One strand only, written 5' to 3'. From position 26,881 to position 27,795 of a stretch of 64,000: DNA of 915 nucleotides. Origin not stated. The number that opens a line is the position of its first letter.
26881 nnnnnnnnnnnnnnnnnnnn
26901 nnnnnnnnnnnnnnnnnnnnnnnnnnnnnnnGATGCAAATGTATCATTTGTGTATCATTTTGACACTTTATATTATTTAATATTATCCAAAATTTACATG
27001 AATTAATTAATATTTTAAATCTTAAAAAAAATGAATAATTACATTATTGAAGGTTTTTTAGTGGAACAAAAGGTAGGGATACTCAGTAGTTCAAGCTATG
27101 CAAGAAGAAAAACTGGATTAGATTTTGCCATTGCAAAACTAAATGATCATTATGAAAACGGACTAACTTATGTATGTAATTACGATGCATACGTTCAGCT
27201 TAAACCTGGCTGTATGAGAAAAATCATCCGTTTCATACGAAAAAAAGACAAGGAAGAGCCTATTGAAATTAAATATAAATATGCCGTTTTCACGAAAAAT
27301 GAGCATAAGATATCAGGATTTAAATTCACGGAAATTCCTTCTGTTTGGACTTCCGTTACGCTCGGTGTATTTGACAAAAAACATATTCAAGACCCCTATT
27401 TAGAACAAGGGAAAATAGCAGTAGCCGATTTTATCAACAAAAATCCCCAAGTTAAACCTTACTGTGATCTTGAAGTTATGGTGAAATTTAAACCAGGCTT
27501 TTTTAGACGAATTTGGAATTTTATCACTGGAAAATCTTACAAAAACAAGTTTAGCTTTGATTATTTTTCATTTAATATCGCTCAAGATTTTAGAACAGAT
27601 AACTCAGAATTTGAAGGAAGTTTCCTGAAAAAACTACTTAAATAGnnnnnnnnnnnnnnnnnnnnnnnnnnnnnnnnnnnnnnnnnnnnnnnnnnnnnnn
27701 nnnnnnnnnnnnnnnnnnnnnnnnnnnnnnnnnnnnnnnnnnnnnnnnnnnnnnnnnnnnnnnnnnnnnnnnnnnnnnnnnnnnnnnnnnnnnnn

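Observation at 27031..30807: Six-gene same-strand membrane module with a composition I cannot match to any described system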

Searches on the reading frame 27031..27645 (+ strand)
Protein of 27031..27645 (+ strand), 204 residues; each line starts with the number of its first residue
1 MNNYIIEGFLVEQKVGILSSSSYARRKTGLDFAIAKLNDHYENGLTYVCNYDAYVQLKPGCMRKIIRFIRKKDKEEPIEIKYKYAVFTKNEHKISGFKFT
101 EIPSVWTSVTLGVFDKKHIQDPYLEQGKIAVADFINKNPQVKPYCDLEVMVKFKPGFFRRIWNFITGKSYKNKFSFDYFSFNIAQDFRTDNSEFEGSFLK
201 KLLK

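Call 3: search_protein_families(library=pfam, proteins=[window:27031-27645:+], max_evalue=1)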
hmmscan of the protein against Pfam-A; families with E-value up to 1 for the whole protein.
window:27031-27645:+ (204 aa): 0 families

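Call 4: search_protein_families(library=ncbifam, proteins=[window:27031-27645:+], max_evalue=1)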
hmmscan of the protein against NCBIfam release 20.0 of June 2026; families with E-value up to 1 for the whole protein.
window:27031-27645:+ (204 aa): 0 families

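Call 5: search_protein_families(library=padloc, proteins=[window:27031-27645:+], max_evalue=1)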
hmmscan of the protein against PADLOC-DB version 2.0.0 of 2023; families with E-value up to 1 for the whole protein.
window:27031-27645:+ (204 aa): 0 families

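Call 23: find_homologous_proteins(query=window:27031-27645:+, max_evalue=0.001)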
Query window:27031-27645:+ (204 aa): 10 proteins with E <= 0.001 among 45 candidates.
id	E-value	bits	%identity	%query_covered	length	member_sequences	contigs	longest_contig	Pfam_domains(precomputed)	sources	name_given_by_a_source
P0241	6.2e-121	420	90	100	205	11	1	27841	-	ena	-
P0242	3.8e-89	316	100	70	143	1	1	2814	-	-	-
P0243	2.0e-74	268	61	100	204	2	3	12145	-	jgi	-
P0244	2.6e-73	264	61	100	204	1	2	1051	-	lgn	-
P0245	7.9e-72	259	60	100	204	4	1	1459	-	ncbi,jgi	jgi:hypothetical protein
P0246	1.8e-68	248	60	92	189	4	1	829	-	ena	-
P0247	2.4e-64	235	54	100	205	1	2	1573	-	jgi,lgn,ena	-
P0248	4.1e-63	231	55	90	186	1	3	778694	-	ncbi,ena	-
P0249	1.8e-53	199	51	89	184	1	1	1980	-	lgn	-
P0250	7.7e-49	184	49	89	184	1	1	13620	-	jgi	jgi:hypothetical protein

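Call 24: find_encoding_contigs(protein=P0248, flank=8000, max_places=3)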
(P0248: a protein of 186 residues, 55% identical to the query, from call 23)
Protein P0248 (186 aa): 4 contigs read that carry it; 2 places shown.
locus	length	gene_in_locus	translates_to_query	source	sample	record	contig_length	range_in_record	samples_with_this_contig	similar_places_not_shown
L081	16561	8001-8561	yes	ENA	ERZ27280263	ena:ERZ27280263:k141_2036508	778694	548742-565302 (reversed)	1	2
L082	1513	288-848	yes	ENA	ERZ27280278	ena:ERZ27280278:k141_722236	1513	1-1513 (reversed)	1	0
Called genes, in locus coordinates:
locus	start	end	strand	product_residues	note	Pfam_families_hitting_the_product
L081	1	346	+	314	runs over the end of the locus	PF19672:DUF6175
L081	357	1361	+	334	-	-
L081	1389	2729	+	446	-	-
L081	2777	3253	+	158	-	-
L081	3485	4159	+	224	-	-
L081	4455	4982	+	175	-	-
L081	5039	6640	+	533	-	PF02493:MORN (faint)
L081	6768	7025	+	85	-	-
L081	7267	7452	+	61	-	-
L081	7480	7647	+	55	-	-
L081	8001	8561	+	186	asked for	-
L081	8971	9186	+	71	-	PF10884:DUF2683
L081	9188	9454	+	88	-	PF05016:ParE_toxin (weak), PF06769:YoeB_toxin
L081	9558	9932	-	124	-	PF00196:GerE (weak), PF01726:LexA_DNA_bind (faint), PF13412:HTH_24 (weak), PF08279:HTH_11 (weak)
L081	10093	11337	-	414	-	PF13173:AAA_14, PF13635:DUF4143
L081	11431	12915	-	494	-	PF00171:Aldedh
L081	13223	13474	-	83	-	PF02700:PurS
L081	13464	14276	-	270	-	PF01066:CDP-OH_P_transf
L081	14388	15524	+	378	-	-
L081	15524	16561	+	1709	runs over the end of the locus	PF01364:Peptidase_C25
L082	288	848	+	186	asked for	-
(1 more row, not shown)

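Call 25: find_encoding_contigs(protein=P0250, flank=8000, max_places=3)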
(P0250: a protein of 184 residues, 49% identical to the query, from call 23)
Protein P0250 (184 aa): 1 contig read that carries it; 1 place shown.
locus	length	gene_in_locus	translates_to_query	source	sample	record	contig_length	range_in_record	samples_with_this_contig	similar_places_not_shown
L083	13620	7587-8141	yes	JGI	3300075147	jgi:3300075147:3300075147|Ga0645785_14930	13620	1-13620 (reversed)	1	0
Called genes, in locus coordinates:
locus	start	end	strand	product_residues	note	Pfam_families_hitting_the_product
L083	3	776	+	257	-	?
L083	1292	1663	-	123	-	-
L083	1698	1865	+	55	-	-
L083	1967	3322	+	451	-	-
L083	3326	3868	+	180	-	-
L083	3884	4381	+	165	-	-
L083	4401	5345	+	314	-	PF19672:DUF6175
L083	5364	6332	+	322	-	-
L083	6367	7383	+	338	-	-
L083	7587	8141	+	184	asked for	-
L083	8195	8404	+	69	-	PF01809:YidD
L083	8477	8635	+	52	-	-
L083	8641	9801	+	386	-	-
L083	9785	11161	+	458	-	PF13421:Band_7_1, PF14237:GYF_2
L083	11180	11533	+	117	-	PF14237:GYF_2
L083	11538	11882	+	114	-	-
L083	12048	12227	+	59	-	-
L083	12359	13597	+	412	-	PF13173:AAA_14, PF13635:DUF4143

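Call 26: find_encoding_contigs(protein=P0243, flank=8000, max_places=3)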
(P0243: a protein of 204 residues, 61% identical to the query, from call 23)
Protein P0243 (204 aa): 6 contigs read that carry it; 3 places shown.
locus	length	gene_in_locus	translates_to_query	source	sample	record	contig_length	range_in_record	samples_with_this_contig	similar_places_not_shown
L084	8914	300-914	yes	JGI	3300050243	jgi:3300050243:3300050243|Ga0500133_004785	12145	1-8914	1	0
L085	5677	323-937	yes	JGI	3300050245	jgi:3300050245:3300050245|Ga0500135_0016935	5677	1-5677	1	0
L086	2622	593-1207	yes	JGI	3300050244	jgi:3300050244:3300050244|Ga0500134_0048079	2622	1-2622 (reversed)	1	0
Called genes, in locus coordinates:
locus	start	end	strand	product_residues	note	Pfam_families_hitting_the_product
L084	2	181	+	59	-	?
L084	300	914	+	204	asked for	-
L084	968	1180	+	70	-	PF01809:YidD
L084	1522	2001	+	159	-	-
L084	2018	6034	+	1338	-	PF00580:UvrD-helicase (weak), PF13086:AAA_11, PF13245:AAA_19, PF13604:AAA_30 (weak), PF13086:AAA_11, PF13087:AAA_12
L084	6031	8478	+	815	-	PF13638:PIN_4, PF12872:OST-HTH (weak)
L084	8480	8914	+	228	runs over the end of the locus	-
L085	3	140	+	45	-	?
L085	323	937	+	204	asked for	-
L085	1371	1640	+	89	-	-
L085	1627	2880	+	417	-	PF13421:Band_7_1, PF17032:Zn_ribbon_15 (faint), PF18912:DZR_2 (faint), PF12773:DZR (weak), PF13240:Zn_Ribbon_1 (faint), PF13248:Zn_ribbon_3 (faint), PF12773:DZR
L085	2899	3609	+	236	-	-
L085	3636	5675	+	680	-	?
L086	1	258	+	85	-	?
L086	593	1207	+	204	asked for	-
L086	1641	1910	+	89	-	-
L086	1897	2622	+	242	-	?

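Call 29: find_encoding_contigs(protein=P0241, flank=8000, max_places=2)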
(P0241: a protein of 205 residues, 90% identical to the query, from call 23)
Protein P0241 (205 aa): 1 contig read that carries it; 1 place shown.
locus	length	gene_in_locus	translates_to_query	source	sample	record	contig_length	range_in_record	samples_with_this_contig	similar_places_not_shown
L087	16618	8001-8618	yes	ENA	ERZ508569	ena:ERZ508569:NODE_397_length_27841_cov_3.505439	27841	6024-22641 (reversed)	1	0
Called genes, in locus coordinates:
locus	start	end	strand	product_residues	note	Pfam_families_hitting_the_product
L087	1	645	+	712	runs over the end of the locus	PF13385:Laminin_G_3, PF18962:Por_Secre_tail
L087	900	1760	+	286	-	PF01183:Glyco_hydro_25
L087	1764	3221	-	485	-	PF13173:AAA_14, PF13635:DUF4143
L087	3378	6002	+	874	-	PF00933:Glyco_hydro_3, PF01915:Glyco_hydro_3_C, PF07691:PA14, PF14310:Fn3-like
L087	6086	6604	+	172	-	-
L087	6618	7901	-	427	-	-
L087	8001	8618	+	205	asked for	-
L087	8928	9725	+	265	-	-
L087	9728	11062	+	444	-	PF13421:Band_7_1, PF14237:GYF_2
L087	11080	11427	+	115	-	PF14237:GYF_2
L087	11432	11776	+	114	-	-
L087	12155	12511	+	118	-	-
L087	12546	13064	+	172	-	-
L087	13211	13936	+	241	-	-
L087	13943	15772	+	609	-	PF07693:KAP_NTPase, PF13191:AAA_16 (weak)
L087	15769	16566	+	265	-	PF04338:DUF481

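Call 45: predict_structure(alignment_id=A2)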
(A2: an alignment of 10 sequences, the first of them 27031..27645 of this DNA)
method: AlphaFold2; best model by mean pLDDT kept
length: 204 residues; sequences in the alignment: 10
mean_pLDDT: 78.0   pTM: 0.72
mean pLDDT of the five models: 78.0, 58.3, 56.4, 48.9, 42.9
residues with pLDDT >= 90: 47; 70-90: 109; 50-70: 37; < 50: 11
segments of 3 or more residues with pLDDT < 50: 195-204
pLDDT, mean of each block of 10 residues (from residue 1): 81 68 89 93 89 81 70 71 89 80 80 59 82 87 86 80 75 83 84 46 42
secondary structure, 60 per line:
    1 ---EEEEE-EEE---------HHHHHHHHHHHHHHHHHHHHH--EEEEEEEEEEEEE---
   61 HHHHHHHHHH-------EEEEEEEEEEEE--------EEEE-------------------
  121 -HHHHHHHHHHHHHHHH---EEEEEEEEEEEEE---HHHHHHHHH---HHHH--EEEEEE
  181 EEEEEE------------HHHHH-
elements in order: E4-8 E10-12 H22-42 E45-57 H61-70 E78-89 E98-101 H122-137 E141-153 H157-165 H169-172 E175-186 H199-203

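Call 52: fold_search(model_id=the predicted structure, library=pdb)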
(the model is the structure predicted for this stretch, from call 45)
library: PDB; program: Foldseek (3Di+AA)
matches with E <= 10: 211; with E <= 0.001: 0
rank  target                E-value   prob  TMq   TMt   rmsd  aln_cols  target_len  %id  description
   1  1wy7_C                3.7e-01  0.25  0.18  0.18   8.2       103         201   12  crystal structure of a putative RNA methyltransferase PH1948 from Pyrococcus horikoshii (released 2005-12-13)
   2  1wy7_D                5.0e-01  0.20  0.16  0.16   9.8        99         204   12  crystal structure of a putative RNA methyltransferase PH1948 from Pyrococcus horikoshii (released 2005-12-13)
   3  8a22_Aq               5.0e-01  0.06  0.14  0.14  13.8       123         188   16  Structure of the mitochondrial ribosome from Polytomella magna (released 2022-11-16)
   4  1wy7_A                6.4e-01  0.63  0.18  0.19   3.3        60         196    8  crystal structure of a putative RNA methyltransferase PH1948 from Pyrococcus horikoshii (released 2005-12-13)
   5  8uu5_j                6.4e-01  0.18  0.17  0.29   5.9        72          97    7  Cryo-EM structure of the Listeria innocua 70S ribosome (head-swiveled) in complex with pe/E-tRNA (structure I-B) (released 2024-02-28)
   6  2j28_T                6.4e-01  0.09  0.16  0.28  11.2        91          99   12  MODEL OF E. COLI SRP BOUND TO 70S RNCS (released 2006-11-08)
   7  9qeg_Aj               6.8e-01  0.16  0.15  0.26   5.4        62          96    6  Cryo-EM structure of the 70S ribosome of a MLSb sensitive S. aureus strain "KES34" in complex with solithromycin (released 2025-06-04)
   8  6zm5_U                7.7e-01  0.04  0.15  0.21  16.5       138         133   12  Human mitochondrial ribosome in complex with OXA1L, mRNA, A/A tRNA, P/P tRNA and nascent polypeptide (released 2021-01-13)
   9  3f8l_A                7.7e-01  0.03  0.12  0.14  20.1       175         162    9  Crystal Structure of the Effector Domain of PhnF from Mycobacterium smegmatis (released 2009-11-17)
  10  1wy7_B                8.2e-01  0.15  0.17  0.18   8.2        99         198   12  crystal structure of a putative RNA methyltransferase PH1948 from Pyrococcus horikoshii (released 2005-12-13)
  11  9tvu_j                8.2e-01  0.08  0.15  0.21   6.5        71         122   10  Structure of the Chlamydomonas reinhardtii chlororibosome (released 2026-02-18)
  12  4v5z_Aj               9.8e-01  0.20  0.19  0.34   5.3        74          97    7  Structure of a mammalian 80S ribosome obtained by docking homology models of the RNA and proteins into an 8.7 A cryo- (released 2014-07-09)
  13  5ngm_Aj               9.8e-01  0.11  0.15  0.25   5.7        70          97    7  2.9S structure of the 70S ribosome composing the S. aureus 100S complex (released 2017-10-04)
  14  5v7q_S                9.8e-01  0.06  0.11  0.16  10.3        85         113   12  Cryo-EM structure of the large ribosomal subunit from Mycobacterium tuberculosis bound with a potent linezolid analog (released 2017-09-20)
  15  8p7b_A                1.0e+00  0.33  0.19  0.17   3.3        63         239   14  CryoEM structure of METTL6 tRNA SerRS complex in a 1:2:2 stoichiometry (released 2024-06-12)
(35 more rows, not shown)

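Call 58: find_related_loci(query=A2, collection=metagenome_contigs, flank=8000)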
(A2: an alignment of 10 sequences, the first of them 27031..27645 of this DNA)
Query A2 (204 aa) in metagenome_contigs; peptide patterns used: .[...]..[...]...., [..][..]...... (x = any residue, [..] = any of these).
222 stretches matched a pattern; 4 encode a relative of the query (tblastn E <= 1e-3); 4 distinct loci.
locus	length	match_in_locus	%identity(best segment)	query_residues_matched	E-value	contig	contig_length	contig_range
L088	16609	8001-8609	88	1-203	2e-124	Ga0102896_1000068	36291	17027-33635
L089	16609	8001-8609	88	1-203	2e-124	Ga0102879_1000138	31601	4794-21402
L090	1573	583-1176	55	1-198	3e-74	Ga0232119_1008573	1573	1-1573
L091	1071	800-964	39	2-58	4e-7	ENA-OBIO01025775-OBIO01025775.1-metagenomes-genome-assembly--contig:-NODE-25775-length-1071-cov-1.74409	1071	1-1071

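Call 59: find_related_loci(query=A2, collection=viral_contigs, flank=8000)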
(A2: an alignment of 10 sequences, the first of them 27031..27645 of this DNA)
Query A2 (204 aa) in viral_contigs; peptide patterns used: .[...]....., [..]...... (x = any residue, [..] = any of these).
39 stretches matched a pattern, but none encodes a relative of the query by tblastn (E <= 1e-3).

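Call 68: search_protein_families(library=pfam, proteins=[L085:2899-3609:+, L083:8641-9801:+], max_evalue=0.001)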
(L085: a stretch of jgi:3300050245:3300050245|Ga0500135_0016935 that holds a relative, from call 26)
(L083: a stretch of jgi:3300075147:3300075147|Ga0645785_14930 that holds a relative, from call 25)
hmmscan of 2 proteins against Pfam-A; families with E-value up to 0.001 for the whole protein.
L085:2899-3609:+ (236 aa): 0 families

L083:8641-9801:+ (386 aa): 0 families

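Call 74: search_protein_representatives(alignment_id=A2)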
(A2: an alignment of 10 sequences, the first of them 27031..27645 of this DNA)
Query: 10 sequences, 203 profile positions. Proteins with E-value up to 0.001 (for the whole library): 4; up to 1e-10: 3; up to 1e-30: 2. The best 4 are listed.
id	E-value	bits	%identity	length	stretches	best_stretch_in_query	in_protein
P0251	1.4e-74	266.5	-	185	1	4-188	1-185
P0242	9.7e-69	247.4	-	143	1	62-203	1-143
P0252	2.4e-24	102.4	-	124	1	4-97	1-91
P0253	1.2e-09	54.4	-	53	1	4-57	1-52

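Call 96: fold_search(model_id=the predicted structure, library=viral)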
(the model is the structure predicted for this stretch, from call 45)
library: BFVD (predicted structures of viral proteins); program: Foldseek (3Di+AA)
matches with E <= 10: 186; with E <= 0.001: 0
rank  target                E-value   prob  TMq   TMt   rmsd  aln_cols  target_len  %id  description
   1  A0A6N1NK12            8.5e-02  0.95  0.23  0.41   5.9        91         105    8  Putative ORFan [Tupanvirus deep ocean]
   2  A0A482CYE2            3.1e-01  0.57  0.21  0.46   7.0        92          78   13  (no name in the UniProt tables at hand)
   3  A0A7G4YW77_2          4.7e-01  0.02  0.09  0.02  24.9       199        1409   12  (no name in the UniProt tables at hand)
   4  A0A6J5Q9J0            5.0e-01  0.20  0.14  0.10   7.8        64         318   17  AdoMet_MTases domain containing protein [uncultured Caudovirales phage]
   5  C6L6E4                5.3e-01  0.18  0.15  0.06   8.9        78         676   17  Immediate-early 2 [Caviid betaherpesvirus 2]
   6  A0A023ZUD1            6.0e-01  0.08  0.12  0.18   9.8        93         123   17  Uncharacterized protein [Escherichia phage e4/1c]
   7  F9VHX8                7.2e-01  0.09  0.16  0.18  10.9        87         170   13  (no name in the UniProt tables at hand)
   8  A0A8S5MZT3            7.6e-01  0.06  0.14  0.16  21.1       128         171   11  Uncharacterized protein [Myoviridae sp. ctCop38]
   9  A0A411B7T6            8.6e-01  0.28  0.20  0.48   8.0       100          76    7  Uncharacterized protein [Aeromonas phage Asswx_1]
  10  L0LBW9                8.6e-01  0.12  0.19  0.23   6.8        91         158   16  Uncharacterized protein [Bacillus phage phiAGATE]
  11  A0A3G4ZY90            8.6e-01  0.04  0.13  0.04  18.0       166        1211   11  Protein kinase domain-containing protein (Fragment) [Faunusvirus sp.]
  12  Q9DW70                9.1e-01  0.14  0.16  0.08   8.1        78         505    9  PR122-EX5 (Fragment) [Rat cytomegalovirus (strain Maastricht)]
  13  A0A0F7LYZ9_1          1.0e+00  0.02  0.13  0.04  31.9       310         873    8  (no name in the UniProt tables at hand)
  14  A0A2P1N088            1.1e+00  0.25  0.13  0.13   9.1        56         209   16  (no name in the UniProt tables at hand)
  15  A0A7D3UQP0            1.1e+00  0.06  0.12  0.16   6.5        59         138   12  Uncharacterized protein [Fadolivirus FV1/VV64]
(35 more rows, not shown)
